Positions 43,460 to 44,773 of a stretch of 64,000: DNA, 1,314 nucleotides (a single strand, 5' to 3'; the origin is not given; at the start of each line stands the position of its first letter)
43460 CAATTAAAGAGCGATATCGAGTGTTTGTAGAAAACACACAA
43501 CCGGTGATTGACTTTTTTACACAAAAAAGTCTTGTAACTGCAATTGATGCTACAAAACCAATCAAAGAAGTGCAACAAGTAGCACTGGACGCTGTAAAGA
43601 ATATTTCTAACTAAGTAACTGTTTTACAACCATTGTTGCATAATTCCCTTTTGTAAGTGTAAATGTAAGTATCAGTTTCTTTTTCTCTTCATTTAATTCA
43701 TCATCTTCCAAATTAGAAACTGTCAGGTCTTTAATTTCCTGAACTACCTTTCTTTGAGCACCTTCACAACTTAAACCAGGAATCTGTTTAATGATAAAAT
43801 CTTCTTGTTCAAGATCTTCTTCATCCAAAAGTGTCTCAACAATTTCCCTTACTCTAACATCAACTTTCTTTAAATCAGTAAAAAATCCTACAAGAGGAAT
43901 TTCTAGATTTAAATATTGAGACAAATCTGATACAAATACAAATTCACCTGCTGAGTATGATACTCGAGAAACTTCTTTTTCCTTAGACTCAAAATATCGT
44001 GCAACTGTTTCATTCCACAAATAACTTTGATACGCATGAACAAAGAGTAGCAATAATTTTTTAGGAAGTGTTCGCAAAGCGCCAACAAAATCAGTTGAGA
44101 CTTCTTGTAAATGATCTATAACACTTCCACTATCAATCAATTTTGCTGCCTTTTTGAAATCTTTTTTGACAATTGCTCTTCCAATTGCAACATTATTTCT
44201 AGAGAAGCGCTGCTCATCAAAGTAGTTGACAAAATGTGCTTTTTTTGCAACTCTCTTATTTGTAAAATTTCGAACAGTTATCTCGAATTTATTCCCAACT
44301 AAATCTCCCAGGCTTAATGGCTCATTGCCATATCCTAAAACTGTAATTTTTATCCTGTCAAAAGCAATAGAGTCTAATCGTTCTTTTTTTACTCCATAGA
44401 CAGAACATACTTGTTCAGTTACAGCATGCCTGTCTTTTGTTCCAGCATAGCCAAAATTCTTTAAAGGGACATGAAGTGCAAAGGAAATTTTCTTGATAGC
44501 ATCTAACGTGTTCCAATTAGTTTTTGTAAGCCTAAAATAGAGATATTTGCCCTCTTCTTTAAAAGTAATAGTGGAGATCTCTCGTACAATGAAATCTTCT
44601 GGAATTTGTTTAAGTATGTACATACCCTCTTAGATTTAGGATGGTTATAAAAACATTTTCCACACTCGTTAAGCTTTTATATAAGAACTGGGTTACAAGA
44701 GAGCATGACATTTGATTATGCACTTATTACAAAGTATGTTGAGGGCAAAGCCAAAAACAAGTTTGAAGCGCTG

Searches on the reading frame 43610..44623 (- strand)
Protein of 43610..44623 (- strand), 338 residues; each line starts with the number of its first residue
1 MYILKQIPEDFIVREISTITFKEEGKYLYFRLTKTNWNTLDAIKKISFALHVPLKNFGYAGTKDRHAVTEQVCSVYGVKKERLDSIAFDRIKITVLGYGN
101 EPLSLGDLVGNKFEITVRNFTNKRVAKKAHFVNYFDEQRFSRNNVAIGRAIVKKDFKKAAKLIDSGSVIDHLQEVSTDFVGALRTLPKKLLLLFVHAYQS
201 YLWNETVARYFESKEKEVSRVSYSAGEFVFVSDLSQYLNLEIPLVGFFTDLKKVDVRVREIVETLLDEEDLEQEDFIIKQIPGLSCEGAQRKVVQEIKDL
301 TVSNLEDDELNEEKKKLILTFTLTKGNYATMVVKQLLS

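Call 68: search_protein_families(library=pfam, proteins=[window:43610-44623:-], max_evalue=0.001)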
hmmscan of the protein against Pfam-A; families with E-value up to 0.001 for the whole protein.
window:43610-44623:- (338 aa): 1 family
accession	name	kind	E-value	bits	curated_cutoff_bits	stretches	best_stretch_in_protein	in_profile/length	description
PF01142.23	TruD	-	3.3e-75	254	27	2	4-162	18-195/412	tRNA pseudouridine synthase D (TruD)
